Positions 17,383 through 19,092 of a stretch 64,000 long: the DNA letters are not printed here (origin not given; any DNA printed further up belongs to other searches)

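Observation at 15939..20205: Four-gene low-GC cassette (AlbA_2/Schlafen-like, DUF3696-type ATPase, PIN-like protein, second ABC-type ATPase): candidate undescribed defence system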

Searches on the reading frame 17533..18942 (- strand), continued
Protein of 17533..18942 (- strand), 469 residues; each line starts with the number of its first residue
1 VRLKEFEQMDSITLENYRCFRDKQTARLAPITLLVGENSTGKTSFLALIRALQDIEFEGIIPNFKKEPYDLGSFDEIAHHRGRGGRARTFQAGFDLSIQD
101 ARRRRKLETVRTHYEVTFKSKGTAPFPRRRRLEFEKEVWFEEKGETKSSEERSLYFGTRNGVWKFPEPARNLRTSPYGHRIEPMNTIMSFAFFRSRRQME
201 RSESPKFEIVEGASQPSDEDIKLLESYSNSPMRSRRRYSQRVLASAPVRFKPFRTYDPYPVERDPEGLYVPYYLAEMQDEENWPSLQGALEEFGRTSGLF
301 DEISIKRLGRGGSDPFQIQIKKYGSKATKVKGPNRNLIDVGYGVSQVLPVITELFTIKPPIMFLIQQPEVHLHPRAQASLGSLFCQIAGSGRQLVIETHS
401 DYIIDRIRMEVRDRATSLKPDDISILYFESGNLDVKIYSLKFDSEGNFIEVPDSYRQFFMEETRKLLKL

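Call 46: find_encoding_contigs(protein=P0004, flank=8000, max_places=3)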
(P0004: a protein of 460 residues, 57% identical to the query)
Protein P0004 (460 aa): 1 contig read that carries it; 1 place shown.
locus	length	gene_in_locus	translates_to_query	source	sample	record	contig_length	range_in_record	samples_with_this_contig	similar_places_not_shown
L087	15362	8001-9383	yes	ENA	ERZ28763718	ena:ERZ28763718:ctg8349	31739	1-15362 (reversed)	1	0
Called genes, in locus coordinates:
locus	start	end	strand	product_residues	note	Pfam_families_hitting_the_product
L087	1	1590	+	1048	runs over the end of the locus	-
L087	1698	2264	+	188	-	PF00023:Ank (faint), PF12796:Ank_2, PF13606:Ank_3 (faint), PF13637:Ank_4 (faint), PF13857:Ank_5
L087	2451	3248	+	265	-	-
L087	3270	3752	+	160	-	-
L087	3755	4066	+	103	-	-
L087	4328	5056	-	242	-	PF00520:Ion_trans, PF07885:Ion_trans_2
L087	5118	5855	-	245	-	PF00483:NTP_transferase, PF12804:NTP_transf_3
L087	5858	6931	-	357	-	PF01636:APH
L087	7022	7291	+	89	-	-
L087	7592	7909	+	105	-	-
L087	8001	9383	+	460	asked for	PF13175:AAA_15, PF13476:AAA_23 (weak), PF13304:AAA_21, PF13175:AAA_15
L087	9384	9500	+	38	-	-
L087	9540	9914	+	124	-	-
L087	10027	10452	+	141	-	-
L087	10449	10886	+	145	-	PF08937:ThsB_TIR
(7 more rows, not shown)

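Call 71: search_protein_families(library=pfam, proteins=[L085:3843-6545:+, L085:9955-14448:+], max_evalue=1)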
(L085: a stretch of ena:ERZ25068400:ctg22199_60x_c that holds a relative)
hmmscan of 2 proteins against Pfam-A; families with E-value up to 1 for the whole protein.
L085:3843-6545:+ (900 aa): 9 families
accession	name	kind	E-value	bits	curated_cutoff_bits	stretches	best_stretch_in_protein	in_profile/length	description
PF13304.12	AAA_21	-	2.1e-11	44.9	27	2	768-835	232-302/304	AAA domain, putative AbiEii toxin, Type IV TA system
PF13476.12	AAA_23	-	1.9e-10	42.2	27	1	287-501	10-188/201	AAA domain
PF02463.25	SMC_N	-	2.5e-09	37.3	40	2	292-324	19-51/220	RecF/RecN/SMC N terminal domain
PF13175.12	AAA_15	-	1e-06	29.1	32.1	1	291-496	17-192/374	AAA ATPase domain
PF02811.25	PHP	-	2.3e-05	25.2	26.4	1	43-97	12-66/164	PHP domain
PF00005.33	ABC_tran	-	0.00035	21.6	25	1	293-320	6-34/137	ABC transporter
PF13555.12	AAA_29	-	0.0023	18.1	27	1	286-321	10-46/61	P-loop containing region of AAA domain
PF04310.18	MukB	-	0.025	14.7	23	1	274-319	5-48/226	MukB N-terminal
PF09060.15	L27_N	-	0.81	10.2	25.4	1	431-449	4-22/48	L27_N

L085:9955-14448:+ (1497 aa): 10 families
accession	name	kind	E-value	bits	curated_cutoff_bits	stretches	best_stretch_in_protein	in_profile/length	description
PF22240.1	ISP_coupler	-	6.7e-23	81.9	27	1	806-928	1-124/126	Type ISP restriction-modification enzyme, coupler domain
PF13156.12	Mrr_cat_2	-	1e-20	74.4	22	1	39-162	2-122/127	Restriction endonuclease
PF04851.21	ResIII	-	1.7e-19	70.8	22.5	1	174-388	2-163/164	Type III restriction enzyme, res subunit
PF02384.22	N6_Mtase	-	3.5e-09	36.9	20.4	1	936-1179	7-201/311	N-6 DNA Methylase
PF00271.37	Helicase_C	-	4.7e-08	33.7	23.5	1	539-616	32-108/110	Helicase conserved C-terminal domain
PF07669.17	Eco57I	-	5e-08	33.7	25.3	1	1087-1183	64-154/171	Eco57I restriction-modification methylase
PF18135.7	Type_ISP_C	-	1.9e-07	31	25.9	1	1307-1421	2-105/342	Type ISP C-terminal specificity domain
PF00270.35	DEAD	-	0.00022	21.5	26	1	178-249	2-70/167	DEAD/DEAH box helicase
PF01170.24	UPF0020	-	0.0023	18.1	22.3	0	989-1004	29-44/197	RMKL-like, methyltransferase domain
PF18766.7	SWI2_SNF2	-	0.14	12.2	26.7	0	179-221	1-43/221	SWI2/SNF2 ATPase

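Call 74: search_dna_similar(query=window:17533-18918:-, collection=plasmids, mode=protein, max_rows=12, max_evalue=1e-10)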
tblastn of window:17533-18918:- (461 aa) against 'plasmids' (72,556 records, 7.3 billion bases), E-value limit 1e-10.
Records with a match: 46; places in all: 46; records where one place covers at least 80% of the query: 4.
Best place of each record, by identity: <60% 46.
By first word of the organism name: Bacillus 8; Aeromonas 6; Nostoc 5; Acinetobacter 4; Rhodococcus 2; Methylocella 2; Photobacterium 2; Exiguobacterium 1; Gluconobacter 1; Nonomuraea 1; and 14 more.
By predicted mobility (MOB-suite, as given by PLSDB): non-mobilizable 28; conjugative 9; mobilizable 9.
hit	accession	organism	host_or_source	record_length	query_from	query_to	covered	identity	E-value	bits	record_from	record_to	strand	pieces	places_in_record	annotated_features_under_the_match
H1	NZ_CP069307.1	Rhodococcus aetherivorans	monoisolate,Minnesota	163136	20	447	93%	23.9%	3e-15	86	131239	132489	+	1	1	DUF3696 domain-containing protein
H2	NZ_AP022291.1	Aeromonas veronii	-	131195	19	447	93%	22.0%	1e-15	87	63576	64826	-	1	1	DUF3696 domain-containing protein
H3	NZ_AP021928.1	Aeromonas caviae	-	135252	19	447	93%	22.0%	1e-15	87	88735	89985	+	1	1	DUF3696 domain-containing protein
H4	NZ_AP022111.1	Aeromonas caviae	-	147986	19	447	93%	22.0%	1e-15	87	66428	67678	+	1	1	DUF3696 domain-containing protein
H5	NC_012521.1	Rhodococcus opacus B4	-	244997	257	459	44%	31.0%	3e-17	92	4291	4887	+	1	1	AAA family ATPase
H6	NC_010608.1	Exiguobacterium arabatum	air sample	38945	228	444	47%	27.3%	9e-12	75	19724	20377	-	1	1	AAA family ATPase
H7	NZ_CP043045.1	Gluconobacter thailandicus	Triticum aestivum,leaf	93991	249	447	43%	29.0%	2e-16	90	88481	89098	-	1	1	DUF3696 domain-containing protein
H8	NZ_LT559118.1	Nonomuraea gerenzanensis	-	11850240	277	458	39%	29.5%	1e-11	75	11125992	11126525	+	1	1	none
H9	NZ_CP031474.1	Vibrio coralliilyticus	Oyster larvae,Bacterium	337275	273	420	32%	35.3%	1e-15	87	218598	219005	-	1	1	AAA family ATPase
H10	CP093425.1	Bacillus pacificus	cell culture,sufu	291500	303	461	34%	31.8%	3e-14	83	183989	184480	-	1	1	DUF3696 domain-containing protein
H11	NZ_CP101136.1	Bacillus paranthracis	single cell,soil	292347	303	461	34%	31.8%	3e-14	83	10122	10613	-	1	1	DUF3696 domain-containing protein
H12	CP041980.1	Bacillus paranthracis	Homo sapiens,stool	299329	303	461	34%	31.8%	3e-14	83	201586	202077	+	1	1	DUF3696 domain-containing protein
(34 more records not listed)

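Call 75: get_annotated_region(hit=H1, flank=4000)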
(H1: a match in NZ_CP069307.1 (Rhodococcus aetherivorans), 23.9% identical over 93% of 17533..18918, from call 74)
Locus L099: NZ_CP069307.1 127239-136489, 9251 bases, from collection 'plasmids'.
description: Rhodococcus aetherivorans isolate PSBB011 plasmid unnamed, complete sequence
organism: Rhodococcus aetherivorans (NCBI taxid 191292)
taxonomy: Bacteria; Actinomycetota; Actinomycetes; Mycobacteriales; Nocardiaceae; Rhodococcus; Rhodococcus aetherivorans
host: -; source: monoisolate,Minnesota; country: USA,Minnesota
typing (MOB-suite, as given by PLSDB): conjugative; relaxase MOBF; mating-pair formation MPF_T
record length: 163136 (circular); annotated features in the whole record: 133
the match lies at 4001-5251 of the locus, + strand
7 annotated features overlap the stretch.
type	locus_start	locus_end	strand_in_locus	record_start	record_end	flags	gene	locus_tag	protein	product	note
CDS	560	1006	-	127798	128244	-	-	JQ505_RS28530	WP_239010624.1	ABC transporter permease subunit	GO:0055085 - transmembrane transport [Evidence IEA]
CDS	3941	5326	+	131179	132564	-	-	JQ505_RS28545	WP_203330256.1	DUF3696 domain-containing protein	-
CDS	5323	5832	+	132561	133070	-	-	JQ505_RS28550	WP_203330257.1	hypothetical protein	-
CDS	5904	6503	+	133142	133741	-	-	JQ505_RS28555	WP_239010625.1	RNA ligase family protein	-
CDS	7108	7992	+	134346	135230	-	-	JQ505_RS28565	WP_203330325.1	nucleotide-binding protein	-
CDS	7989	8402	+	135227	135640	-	-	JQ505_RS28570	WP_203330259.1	hypothetical protein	-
CDS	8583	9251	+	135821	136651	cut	-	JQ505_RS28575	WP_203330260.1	hypothetical protein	-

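Call 77: search_protein_families(library=padloc, proteins=[L099:5323-5832:+, L099:3941-5326:+], max_evalue=0.01)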
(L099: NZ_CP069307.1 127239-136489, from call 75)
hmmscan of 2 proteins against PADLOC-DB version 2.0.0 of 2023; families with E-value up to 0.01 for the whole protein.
L099:5323-5832:+ (169 aa): 1 family
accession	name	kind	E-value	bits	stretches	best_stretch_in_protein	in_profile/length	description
PDLC04147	HEC-03A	-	1.9e-24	84.5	1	1-149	1-148/159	-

L099:3941-5326:+ (461 aa): 81 families (the best 25 are shown)
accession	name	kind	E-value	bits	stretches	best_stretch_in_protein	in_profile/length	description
PDLC04148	HEC-03B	-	4.5e-110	366.8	1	1-457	1-452/458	-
PDLC03878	NsnB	-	5.8e-59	198.6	1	1-444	1-338/345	-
PDLC04707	PDC-M55A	-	1e-54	184.1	1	3-440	4-401/421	-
PDLC02979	AriA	-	1e-22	79.5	2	297-387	287-372/373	-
PDLC02980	AriA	-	1.4e-19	69.2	2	305-388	226-303/304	-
PDLC04178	HEC-01A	-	1.1e-12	45.7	2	3-52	10-58/399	-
PDLC04177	HEC-01A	-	4.1e-12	43.8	2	2-50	5-54/393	-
PDLC04175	HEC-01A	-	5.5e-11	40.1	1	3-61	7-64/363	-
PDLC02335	AbiLi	-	1e-10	39.2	1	1-394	49-245/326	AbiLi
PDLC00093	GajA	-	1.7e-10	38.2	1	339-389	384-437/736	AAA ATPase domain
PDLC00095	GajA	-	2.5e-10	37.6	2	339-388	397-447/752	AAA ATPase domain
PDLC04389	PDC-M07A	-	5.6e-10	36.8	1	3-65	7-68/443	-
PDLC04391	PDC-M07A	-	5.8e-10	36.7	1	1-81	1-79/412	-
PDLC04392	PDC-M07A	-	6.9e-10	36.5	1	1-80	1-79/432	-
PDLC04393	PDC-M07A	-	1e-09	35.9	1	1-53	1-52/435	-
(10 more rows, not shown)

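Call 80: search_solved_structures(query=A1, max_evalue=0.001)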
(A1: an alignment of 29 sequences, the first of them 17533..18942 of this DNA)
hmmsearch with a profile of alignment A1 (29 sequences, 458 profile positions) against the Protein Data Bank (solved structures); distinct sequences matched with E-value up to 0.001: 8.
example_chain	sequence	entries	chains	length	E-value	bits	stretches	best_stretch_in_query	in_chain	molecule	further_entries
6p74_A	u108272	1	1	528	1e-09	41.1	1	339-417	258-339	Putative ATP-dependent endonuclease of the OLD family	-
8wy4_A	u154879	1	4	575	0.00011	24.5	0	3-51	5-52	Endonuclease GajA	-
8jq9_B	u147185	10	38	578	0.00011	24.5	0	3-51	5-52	Endonuclease GajA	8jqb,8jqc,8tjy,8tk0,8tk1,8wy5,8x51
8sm3_A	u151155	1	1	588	0.00012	24.4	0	3-51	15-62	Endonuclease GajA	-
8j4t_A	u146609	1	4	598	0.00012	24.3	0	3-51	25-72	Endonuclease GajA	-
9nnk_C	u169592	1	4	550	0.00014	24.1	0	349-396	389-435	Retreon I-A effector PtuA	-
9nnb_C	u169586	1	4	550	0.00017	23.9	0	349-396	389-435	Retron I-A effector PtuA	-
8u7i_A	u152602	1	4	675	0.00018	23.9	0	3-51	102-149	Endonuclease GajA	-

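Call 86: find_related_loci(query=A1, collection=viral_contigs, flank=5000)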
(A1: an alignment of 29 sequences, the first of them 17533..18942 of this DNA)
Query A1 (469 aa) in viral_contigs; peptide patterns used: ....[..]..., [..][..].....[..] (x = any residue, [..] = any of these).
104 stretches matched a pattern; 56 encode a relative of the query (tblastn E <= 1e-3); 56 distinct loci.
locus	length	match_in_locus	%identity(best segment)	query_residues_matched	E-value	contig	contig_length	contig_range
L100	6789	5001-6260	32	9-469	6e-51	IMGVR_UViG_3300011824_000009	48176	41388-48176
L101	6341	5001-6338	35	9-469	1e-38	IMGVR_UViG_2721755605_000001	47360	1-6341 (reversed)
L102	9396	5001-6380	33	9-469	4e-30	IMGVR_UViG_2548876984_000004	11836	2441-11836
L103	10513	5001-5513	38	289-467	8e-27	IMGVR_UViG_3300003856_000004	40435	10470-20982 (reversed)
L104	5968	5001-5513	36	289-467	2e-26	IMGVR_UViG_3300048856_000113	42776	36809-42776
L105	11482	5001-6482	40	9-468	5e-25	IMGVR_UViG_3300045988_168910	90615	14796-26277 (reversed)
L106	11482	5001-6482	40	9-468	5e-25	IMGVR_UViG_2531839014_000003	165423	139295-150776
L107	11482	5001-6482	40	9-468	5e-25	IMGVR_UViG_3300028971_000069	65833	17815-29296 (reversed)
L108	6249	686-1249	32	272-462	9e-25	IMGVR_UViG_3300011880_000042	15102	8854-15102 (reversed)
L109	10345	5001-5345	37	319-451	1e-19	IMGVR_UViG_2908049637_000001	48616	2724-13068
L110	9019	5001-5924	24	156-469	2e-19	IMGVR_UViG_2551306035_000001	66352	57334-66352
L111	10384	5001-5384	32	338-469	4e-18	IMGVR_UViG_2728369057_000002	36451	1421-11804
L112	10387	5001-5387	35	339-467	5e-18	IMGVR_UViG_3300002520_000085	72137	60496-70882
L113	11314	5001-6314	30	2-407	1e-17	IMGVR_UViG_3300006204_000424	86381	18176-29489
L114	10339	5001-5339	35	339-455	1e-17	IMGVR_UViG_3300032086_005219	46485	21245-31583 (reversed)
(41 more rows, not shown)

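Call 89: predict_structure(alignment_id=A1)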
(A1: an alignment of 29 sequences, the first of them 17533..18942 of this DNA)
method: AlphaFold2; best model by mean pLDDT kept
length: 469 residues; sequences in the alignment: 29
mean_pLDDT: 52.1   pTM: 0.49
mean pLDDT of the five models: 52.1, 52.0, 51.8, 51.4, 47.4
residues with pLDDT >= 90: 12; 70-90: 78; 50-70: 128; < 50: 251
segments of 3 or more residues with pLDDT < 50: 1-6, 18-21, 25-44, 62-85, 121-123, 176-178, 233-278, 296-299, 309-440, 465-469
pLDDT, mean of each block of 10 residues (from residue 1): 41 52 42 30 53 64 40 29 48 70 60 73 63 84 71 87 80 52 77 75 74 86 80 45 34 29 33 41 59 51 54 43 42 30 37 44 34 44 46 39 32 39 40 38 57 58 48
secondary structure, 60 per line:
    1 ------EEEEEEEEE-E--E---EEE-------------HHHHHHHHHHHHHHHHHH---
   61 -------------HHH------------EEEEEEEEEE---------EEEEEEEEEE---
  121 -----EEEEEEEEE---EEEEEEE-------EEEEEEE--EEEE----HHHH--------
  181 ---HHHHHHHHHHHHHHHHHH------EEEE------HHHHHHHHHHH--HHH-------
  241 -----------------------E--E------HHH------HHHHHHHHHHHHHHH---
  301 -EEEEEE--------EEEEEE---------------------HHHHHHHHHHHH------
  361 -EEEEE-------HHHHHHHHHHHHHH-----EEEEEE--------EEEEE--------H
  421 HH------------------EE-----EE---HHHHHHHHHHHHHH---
elements in order: E7-15 E24-26 H40-57 E89-98 E108-117 E126-134 E138-144 E152-158 E161-164 H169-172 H184-201 E208-211 H218-228 H283-297 E302-307 E316-321 H343-354 E362-366 H374-387 E393-398 E407-411 H453-466

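Call 93: search_protein_families(library=padloc, alignment_id=A5, max_evalue=0.00001)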
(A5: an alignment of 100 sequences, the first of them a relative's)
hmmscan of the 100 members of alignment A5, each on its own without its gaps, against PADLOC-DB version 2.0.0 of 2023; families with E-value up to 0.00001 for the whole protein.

A. member 1, L001:5589-6836:+ (415 aa): 7 families
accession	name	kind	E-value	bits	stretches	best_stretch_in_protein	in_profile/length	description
PDLC04790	PDC-S01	-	2.4e-155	515.4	1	6-414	10-419/422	-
PDLC04789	PDC-S01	-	5.1e-55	185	1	9-363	3-342/375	-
PDLC04791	PDC-S01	-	3e-35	119.7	2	169-365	157-355/395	-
PDLC04787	PDC-S01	-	9.5e-27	91.9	1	8-360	11-356/412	-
PDLC04786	PDC-S01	-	4.1e-16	56.7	1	76-366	91-391/439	-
PDLC04788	PDC-S01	-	1.3e-15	55.3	1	78-364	90-385/448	-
PDLC04792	PDC-S01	-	2.2e-07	27.9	0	282-363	307-386/452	-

B. families by the number of members that match (of 100 scanned): 371 families (the first 25 are shown)
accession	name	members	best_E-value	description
PDLC02980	AriA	5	2.2e-35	-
PDLC04135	mad3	5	1.6e-30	mads_3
PDLC02335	AbiLi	4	2.4e-22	AbiLi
PDLC02979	AriA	4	6.5e-21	-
PDLC00271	PtuA1|PtuA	4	3.4e-20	AAA ATPase domain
PDLC02981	AriAB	4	4.3e-20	-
PDLC00284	PtuA1|PtuA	4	3.6e-13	AAA ATPase domain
PDLC00071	GajA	4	2.1e-09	AAA ATPase domain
PDLC02914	ATPase-Toprim_I-B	4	2.2e-09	-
PDLC00293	PtuA1|PtuA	4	4.9e-09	AAA ATPase domain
PDLC04182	HEC-01A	3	5.9e-178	-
PDLC04790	PDC-S01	3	2.7e-156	-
PDLC04175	HEC-01A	3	1.6e-122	-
PDLC00661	HmaB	3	1.1e-110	DNA-adenine methylase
PDLC00660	HmaB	3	3.4e-108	DNA-adenine methylase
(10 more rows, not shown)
